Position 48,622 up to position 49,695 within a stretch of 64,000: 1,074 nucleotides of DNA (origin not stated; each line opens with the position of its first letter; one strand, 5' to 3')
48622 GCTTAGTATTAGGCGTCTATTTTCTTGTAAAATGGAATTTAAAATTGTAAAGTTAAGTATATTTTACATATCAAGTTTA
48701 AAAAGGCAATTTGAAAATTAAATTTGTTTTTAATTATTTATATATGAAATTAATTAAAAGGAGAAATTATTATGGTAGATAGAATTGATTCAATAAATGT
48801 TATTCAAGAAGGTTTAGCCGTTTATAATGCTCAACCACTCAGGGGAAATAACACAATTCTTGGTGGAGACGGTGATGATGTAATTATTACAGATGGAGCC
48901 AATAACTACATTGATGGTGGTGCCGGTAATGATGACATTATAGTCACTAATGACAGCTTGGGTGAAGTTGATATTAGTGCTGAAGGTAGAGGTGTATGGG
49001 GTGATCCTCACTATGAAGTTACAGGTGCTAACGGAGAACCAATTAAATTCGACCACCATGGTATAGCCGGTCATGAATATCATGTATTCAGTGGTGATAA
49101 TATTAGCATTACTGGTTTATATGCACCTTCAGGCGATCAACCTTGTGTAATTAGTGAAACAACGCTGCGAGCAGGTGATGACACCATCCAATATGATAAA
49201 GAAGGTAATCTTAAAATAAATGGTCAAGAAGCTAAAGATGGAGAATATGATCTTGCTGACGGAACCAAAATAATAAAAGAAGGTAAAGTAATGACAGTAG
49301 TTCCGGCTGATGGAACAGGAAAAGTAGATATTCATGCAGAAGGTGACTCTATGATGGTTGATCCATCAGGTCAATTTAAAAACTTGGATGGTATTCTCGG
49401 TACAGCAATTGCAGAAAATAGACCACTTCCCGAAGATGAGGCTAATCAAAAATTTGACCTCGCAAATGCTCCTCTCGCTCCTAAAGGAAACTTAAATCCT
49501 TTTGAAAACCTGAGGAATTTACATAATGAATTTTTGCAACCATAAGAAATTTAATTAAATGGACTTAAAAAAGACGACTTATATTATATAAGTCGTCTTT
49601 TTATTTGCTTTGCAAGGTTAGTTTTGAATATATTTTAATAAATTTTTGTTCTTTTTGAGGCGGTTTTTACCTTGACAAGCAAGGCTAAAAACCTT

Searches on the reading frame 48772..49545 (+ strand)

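Call 22: search_protein_families(library=pfam, proteins=[window:48772-49545:+], max_evalue=0.01)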
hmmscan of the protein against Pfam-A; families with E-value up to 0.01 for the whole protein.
window:48772-49545:+ (257 aa): 2 families
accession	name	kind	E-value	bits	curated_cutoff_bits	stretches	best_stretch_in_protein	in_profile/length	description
PF00353.25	HemolysinCabind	-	1.4e-05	25.4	23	1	25-56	5-36/36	RTX calcium-binding nonapeptide repeat (4 copies)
PF00094.30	VWD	-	0.0067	17.2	22.9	0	124-211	53-141/156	von Willebrand factor type D domain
